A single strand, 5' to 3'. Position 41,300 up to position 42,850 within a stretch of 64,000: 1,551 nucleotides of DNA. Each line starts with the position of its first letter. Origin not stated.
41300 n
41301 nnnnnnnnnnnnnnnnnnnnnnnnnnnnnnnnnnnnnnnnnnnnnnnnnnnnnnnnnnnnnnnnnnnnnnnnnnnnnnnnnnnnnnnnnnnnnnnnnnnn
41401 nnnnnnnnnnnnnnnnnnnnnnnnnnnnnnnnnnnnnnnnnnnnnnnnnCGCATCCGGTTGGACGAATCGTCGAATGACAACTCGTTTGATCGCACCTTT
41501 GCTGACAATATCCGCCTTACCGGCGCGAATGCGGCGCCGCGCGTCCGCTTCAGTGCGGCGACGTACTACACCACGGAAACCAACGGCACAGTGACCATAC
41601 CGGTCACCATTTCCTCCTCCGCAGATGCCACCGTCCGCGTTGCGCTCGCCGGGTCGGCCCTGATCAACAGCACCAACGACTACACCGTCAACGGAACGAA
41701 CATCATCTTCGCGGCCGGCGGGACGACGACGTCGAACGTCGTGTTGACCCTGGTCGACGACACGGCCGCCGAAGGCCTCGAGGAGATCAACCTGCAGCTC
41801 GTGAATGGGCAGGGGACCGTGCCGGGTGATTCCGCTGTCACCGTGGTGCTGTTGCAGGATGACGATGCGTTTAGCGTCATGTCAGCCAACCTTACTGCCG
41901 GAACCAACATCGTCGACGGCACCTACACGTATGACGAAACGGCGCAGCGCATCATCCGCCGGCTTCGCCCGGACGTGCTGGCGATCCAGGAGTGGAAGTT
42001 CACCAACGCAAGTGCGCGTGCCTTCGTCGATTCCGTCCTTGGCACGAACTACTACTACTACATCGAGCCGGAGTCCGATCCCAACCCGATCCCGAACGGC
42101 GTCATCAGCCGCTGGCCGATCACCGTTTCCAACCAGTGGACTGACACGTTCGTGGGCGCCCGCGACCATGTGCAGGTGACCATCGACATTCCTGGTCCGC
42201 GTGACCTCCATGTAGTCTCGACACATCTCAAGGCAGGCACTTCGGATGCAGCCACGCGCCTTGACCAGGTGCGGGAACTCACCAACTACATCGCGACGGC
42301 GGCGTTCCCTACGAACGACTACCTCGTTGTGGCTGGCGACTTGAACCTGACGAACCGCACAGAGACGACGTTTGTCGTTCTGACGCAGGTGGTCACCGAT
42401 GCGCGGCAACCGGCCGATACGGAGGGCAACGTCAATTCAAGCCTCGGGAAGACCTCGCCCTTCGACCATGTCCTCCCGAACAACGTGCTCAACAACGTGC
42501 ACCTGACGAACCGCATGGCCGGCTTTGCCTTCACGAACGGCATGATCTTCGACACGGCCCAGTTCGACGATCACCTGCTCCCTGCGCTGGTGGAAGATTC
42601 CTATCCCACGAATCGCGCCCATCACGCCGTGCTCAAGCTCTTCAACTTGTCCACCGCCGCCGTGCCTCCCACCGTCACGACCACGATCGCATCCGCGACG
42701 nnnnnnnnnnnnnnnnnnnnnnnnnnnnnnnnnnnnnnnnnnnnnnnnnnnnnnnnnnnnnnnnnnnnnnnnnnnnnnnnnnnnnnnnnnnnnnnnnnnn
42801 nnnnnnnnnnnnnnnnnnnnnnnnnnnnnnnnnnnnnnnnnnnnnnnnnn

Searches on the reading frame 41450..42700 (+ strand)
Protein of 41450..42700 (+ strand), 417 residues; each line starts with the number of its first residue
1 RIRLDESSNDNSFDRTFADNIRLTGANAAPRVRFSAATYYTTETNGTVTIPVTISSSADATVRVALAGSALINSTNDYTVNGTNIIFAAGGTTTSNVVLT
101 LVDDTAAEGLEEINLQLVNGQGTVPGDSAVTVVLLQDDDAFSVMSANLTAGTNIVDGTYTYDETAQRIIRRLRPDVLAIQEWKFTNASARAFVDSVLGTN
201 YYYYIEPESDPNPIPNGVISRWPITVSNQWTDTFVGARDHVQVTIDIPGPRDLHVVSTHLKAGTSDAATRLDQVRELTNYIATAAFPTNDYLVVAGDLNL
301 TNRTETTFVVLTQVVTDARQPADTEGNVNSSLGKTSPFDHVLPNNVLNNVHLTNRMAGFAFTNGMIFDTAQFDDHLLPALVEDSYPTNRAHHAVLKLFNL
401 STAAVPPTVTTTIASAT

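Call 32: find_homologous_proteins(query=window:41450-42700:+, max_evalue=0.00001)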
Query window:41450-42700:+ (417 aa): 10 proteins with E <= 0.00001 among 8000 candidates.
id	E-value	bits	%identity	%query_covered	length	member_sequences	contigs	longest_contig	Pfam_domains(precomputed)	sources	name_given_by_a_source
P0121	6.3e-107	376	47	98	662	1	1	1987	PF03160.21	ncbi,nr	ncbi:MAG TPA: Calx-beta domain-containing protein, partial [Actinomycetota bacterium]|nr:Calx-beta d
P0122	5.5e-75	271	42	84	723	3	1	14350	PF00932.26,PF03160.21,PF03372.30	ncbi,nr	ncbi:MAG: Calx-beta domain-containing protein [Kiritimatiellae bacterium]|nr:Calx-beta domain-contai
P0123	2.7e-57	213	41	63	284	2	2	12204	PF03372.30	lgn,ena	-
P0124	3.9e-46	176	42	59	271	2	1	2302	PF03372.30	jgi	jgi:endonuclease/exonuclease/phosphatase family metal-dependent hydrolase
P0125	7.8e-46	175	38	70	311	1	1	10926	PF03372.30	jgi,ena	-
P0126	1.1e-42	164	37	62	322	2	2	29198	PF03372.30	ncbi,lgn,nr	ncbi:MAG: endonuclease/exonuclease/phosphatase family protein [Deltaproteobacteria bacterium]|nr:MAG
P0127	4.6e-40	156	36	63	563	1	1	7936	PF03372.30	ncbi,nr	ncbi:MAG: hypothetical protein P9M08_09025 [Candidatus Erginobacter occultus]|nr:hypothetical protei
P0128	1.1e-38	151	36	65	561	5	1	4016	PF01839.30,PF13517.13,PF03372.30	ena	-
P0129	1.4e-32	131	36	56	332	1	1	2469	PF03372.30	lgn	-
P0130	2.5e-23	101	30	60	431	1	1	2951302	PF03372.30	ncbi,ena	-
